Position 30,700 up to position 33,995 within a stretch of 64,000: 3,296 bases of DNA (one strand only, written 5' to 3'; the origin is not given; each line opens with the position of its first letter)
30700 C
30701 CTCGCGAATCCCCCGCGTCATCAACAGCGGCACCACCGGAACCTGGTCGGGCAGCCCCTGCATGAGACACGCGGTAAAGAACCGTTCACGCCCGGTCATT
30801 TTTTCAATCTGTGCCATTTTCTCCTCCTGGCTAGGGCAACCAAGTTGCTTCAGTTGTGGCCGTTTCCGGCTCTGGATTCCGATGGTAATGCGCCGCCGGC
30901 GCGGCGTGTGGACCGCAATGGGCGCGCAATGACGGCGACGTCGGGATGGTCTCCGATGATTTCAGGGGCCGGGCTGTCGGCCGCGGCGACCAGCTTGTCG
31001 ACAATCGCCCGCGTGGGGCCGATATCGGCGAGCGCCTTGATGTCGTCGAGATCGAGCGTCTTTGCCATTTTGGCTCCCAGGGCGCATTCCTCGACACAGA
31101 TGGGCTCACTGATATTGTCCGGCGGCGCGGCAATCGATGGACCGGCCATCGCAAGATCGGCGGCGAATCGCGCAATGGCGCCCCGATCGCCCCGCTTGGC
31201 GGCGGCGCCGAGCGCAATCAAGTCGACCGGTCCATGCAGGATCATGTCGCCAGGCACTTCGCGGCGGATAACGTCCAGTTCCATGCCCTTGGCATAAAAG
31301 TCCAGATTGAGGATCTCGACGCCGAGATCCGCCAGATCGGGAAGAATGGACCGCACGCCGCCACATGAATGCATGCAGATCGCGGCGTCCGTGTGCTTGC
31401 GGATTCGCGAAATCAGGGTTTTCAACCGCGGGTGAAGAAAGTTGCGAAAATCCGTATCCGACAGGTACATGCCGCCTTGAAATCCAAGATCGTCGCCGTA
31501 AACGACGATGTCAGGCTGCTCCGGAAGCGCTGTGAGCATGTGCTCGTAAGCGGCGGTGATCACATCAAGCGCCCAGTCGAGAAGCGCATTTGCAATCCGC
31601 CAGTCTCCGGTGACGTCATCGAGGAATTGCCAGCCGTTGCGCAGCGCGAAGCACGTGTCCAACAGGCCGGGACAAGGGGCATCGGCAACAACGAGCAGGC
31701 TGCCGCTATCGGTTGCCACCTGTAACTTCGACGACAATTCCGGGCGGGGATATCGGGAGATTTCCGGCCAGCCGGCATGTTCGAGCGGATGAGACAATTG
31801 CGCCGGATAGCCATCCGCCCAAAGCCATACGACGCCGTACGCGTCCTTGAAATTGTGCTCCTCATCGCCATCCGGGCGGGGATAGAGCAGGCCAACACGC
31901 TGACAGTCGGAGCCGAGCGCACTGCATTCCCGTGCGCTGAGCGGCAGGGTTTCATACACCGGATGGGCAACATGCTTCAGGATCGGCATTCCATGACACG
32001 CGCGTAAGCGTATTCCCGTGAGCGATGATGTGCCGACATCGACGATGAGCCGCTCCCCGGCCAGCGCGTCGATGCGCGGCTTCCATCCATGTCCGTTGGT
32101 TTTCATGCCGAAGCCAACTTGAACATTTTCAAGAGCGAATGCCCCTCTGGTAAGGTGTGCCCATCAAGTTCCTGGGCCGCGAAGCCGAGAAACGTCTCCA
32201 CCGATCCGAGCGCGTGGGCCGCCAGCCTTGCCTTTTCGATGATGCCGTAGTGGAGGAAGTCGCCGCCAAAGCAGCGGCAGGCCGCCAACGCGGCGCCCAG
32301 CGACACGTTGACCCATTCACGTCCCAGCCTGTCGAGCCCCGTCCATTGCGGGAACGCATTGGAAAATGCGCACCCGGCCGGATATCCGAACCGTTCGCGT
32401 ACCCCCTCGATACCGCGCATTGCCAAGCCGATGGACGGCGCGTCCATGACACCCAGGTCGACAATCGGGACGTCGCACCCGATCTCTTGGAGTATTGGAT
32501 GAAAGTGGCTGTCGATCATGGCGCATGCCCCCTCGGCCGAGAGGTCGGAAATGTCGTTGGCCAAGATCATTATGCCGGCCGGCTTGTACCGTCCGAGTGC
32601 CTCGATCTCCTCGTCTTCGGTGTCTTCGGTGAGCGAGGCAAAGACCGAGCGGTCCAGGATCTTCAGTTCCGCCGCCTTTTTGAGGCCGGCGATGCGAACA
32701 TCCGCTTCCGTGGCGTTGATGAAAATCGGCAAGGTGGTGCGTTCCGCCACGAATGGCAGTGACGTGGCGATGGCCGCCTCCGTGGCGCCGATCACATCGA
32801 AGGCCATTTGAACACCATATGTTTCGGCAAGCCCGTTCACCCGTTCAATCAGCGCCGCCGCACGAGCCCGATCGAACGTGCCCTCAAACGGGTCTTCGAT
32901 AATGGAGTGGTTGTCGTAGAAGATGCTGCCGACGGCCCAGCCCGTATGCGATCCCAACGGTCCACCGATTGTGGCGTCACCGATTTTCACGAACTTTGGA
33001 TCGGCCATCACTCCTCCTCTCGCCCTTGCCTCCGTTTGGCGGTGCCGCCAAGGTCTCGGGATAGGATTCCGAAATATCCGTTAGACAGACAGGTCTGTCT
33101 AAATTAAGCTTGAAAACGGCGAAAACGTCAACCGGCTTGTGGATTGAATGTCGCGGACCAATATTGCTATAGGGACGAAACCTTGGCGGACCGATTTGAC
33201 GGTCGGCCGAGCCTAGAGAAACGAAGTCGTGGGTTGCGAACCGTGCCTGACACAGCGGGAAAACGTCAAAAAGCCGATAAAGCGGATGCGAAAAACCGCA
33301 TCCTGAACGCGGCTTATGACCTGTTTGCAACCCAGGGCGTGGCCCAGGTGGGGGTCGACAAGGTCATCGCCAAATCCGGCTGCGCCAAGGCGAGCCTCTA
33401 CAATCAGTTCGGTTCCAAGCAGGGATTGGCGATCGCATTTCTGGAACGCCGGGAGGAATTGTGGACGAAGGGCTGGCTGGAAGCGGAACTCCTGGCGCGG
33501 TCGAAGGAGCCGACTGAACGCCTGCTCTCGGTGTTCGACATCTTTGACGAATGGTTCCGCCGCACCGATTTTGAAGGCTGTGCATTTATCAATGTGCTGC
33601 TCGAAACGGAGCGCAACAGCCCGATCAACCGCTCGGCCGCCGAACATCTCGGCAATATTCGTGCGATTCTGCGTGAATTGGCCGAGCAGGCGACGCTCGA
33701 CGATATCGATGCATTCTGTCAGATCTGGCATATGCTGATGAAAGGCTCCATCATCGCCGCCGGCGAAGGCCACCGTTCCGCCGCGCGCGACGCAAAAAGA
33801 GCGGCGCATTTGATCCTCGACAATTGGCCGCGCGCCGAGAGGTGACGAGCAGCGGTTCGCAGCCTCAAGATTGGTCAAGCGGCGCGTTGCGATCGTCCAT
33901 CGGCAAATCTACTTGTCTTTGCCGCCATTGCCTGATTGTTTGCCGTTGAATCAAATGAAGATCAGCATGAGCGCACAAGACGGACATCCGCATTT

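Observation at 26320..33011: Complete cmuB-cmuC-cmuA-fmdB-paaE-hutI corrinoid-dependent methyl-halide utilisation cluster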

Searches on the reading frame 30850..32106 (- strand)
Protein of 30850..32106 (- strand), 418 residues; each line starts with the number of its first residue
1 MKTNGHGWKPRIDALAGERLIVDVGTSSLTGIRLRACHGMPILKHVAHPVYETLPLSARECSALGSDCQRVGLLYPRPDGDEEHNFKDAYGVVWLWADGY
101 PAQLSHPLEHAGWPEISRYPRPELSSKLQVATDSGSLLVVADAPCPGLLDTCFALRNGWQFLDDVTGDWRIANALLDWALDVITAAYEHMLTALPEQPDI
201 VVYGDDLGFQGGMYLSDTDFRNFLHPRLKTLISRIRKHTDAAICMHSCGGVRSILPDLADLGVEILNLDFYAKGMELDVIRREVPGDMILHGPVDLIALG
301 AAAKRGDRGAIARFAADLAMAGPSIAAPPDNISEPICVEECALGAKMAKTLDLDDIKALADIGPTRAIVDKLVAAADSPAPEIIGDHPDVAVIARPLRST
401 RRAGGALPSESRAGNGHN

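Call 3: search_protein_families(library=pfam, proteins=[window:30850-32106:-])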
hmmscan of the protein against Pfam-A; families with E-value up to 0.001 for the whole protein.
window:30850-32106:- (418 aa): 1 family
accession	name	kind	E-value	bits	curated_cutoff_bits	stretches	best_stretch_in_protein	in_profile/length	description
PF01208.23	URO-D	-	1.1e-08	35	23.9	1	179-295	179-290/346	Uroporphyrinogen decarboxylase (URO-D)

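Call 4: search_protein_families(library=ncbifam, proteins=[window:30850-32106:-])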
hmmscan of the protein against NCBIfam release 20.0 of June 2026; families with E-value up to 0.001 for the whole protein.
window:30850-32106:- (418 aa): 4 families
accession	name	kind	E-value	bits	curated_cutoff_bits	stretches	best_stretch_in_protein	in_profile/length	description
TIGR01463.1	mtaA_cmuA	subfamily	2e-08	33.9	235.4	1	157-328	156-315/340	MtaA/CmuA family methyltransferase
NF002119.0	PRK00957.1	equivalog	8.9e-06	25.1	258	1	231-283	181-234/306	methionine synthase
NF004889.0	PRK06252.1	subfamily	0.00011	21.3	244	1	160-296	160-284/340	methylcobalamin:coenzyme M methyltransferase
NF040654.1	MtaA_Meth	equivalog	0.0002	20.4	400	1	161-268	159-257/337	methylcobamide:CoM methyltransferase MtaA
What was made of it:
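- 30850..32106 (-): cmuC, a divergent URO-D/MT2-like protein of unknown role. Its start overlaps the cmuB stop (ATGA). Weak URO-D and mtaA_cmuA hits (calls 3, 4).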

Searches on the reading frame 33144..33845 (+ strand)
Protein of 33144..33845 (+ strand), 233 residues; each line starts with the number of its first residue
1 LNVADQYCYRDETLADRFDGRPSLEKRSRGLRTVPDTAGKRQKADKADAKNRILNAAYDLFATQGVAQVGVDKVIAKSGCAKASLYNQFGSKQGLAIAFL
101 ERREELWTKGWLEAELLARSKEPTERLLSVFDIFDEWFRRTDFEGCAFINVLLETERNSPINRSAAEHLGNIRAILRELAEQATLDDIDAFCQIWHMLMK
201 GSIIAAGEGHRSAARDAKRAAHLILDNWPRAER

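Call 8: search_protein_families(library=pfam, proteins=[window:33144-33845:+])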
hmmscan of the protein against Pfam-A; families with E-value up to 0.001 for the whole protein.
window:33144-33845:+ (233 aa): 2 families
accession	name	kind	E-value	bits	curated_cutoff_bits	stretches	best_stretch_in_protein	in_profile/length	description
PF00440.29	TetR_N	-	8.7e-11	41.9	24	1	53-98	1-46/47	Bacterial regulatory proteins, tetR family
PF16925.10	TetR_C_13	-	0.00025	21.9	27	0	123-184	1-64/109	Tetracyclin repressor-like, C-terminal domain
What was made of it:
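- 33144..33845 (+): TetR-family regulator, divergent from cmuB. The start codon is uncertain: TTG 33144, or in-frame TTG 33234 / GTG 33243. TetR_N in Pfam (call 8).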
